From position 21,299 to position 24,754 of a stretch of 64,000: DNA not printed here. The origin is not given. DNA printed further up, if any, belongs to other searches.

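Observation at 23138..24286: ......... intein inserted exactly at the catalytic cysteine (motif IV, PC) of a phage C5 DNA methyltransferase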

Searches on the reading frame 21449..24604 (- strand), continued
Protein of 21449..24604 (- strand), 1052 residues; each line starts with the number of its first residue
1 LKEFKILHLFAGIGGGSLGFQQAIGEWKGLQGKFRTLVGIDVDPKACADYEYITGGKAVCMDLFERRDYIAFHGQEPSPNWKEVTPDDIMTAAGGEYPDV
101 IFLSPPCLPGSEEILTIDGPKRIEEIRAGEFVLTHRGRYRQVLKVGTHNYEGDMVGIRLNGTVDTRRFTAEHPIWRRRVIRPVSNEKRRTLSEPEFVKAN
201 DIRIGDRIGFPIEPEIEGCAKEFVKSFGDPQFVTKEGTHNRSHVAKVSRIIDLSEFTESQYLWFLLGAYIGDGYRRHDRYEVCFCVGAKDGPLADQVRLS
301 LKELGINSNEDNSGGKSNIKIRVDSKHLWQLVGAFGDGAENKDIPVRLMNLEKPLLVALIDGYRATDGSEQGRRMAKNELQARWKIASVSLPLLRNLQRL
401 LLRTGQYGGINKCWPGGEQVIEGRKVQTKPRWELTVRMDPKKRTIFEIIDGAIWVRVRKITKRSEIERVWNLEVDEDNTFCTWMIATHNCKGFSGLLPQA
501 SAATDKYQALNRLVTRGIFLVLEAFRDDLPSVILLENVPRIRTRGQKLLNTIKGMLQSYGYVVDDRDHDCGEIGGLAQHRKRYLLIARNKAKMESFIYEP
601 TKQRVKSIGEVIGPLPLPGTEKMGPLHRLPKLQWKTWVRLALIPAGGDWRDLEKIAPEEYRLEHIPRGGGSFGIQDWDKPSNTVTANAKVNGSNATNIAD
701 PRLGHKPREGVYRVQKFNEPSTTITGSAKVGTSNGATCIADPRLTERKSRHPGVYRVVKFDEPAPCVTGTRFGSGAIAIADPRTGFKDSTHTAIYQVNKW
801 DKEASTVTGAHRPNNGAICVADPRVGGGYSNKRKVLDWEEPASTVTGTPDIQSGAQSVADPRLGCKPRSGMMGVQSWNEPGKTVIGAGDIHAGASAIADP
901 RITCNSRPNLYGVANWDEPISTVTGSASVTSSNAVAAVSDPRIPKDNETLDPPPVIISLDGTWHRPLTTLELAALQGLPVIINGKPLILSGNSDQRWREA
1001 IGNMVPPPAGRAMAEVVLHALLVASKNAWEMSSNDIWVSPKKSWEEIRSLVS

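Call 49: find_encoding_contigs(protein=P0007, flank=10000, max_places=2)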
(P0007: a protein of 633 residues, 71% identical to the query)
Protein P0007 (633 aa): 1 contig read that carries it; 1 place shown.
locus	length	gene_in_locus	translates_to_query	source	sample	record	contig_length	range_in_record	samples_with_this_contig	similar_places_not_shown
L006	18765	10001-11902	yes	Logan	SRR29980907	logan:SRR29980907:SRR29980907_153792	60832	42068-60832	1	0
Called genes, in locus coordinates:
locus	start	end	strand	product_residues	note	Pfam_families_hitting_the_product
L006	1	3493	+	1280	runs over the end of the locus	PF00149:Metallophos, PF02463:SMC_N (weak)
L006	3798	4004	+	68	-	-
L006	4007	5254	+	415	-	PF01507:PAPS_reduct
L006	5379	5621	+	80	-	PF04014:MazE_antitoxin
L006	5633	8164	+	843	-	PF01555:N6_N4_Mtase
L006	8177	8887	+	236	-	-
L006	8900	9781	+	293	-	-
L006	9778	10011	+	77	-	-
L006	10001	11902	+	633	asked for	PF00145:DNA_methylase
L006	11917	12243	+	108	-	-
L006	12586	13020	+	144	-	-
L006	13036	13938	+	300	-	PF13401:AAA_22 (faint), PF00004:AAA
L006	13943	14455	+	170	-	-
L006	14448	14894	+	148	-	PF09643:YopX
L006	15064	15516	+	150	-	PF18066:Phage_ABA_S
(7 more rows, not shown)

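Call 50: find_encoding_contigs(protein=P0004, flank=10000, max_places=2)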
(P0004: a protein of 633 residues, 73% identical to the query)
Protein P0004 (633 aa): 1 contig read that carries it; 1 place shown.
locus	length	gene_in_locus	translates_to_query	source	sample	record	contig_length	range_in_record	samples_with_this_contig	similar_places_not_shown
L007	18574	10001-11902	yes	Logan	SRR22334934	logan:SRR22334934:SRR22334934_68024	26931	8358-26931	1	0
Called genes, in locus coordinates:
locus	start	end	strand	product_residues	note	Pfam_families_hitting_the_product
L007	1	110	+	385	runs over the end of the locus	PF00149:Metallophos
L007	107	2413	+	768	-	PF13476:AAA_23, PF13555:AAA_29 (weak), PF02463:SMC_N (weak), PF13558:SbcC_Walker_B (weak)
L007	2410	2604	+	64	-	-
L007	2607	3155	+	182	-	PF26211:Phage_phiTE_072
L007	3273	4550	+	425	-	PF01507:PAPS_reduct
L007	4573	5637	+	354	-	PF00712:DNA_pol3_beta, PF02767:DNA_pol3_beta_2 (weak), PF00712:DNA_pol3_beta (weak), PF02767:DNA_pol3_beta_2, PF02768:DNA_pol3_beta_3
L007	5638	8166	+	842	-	PF01555:N6_N4_Mtase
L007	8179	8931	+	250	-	PF09524:Phg_2220_C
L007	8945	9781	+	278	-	-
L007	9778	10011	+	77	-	-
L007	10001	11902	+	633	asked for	PF00145:DNA_methylase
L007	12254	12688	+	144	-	-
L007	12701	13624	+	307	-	PF00004:AAA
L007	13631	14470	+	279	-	-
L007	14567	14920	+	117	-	-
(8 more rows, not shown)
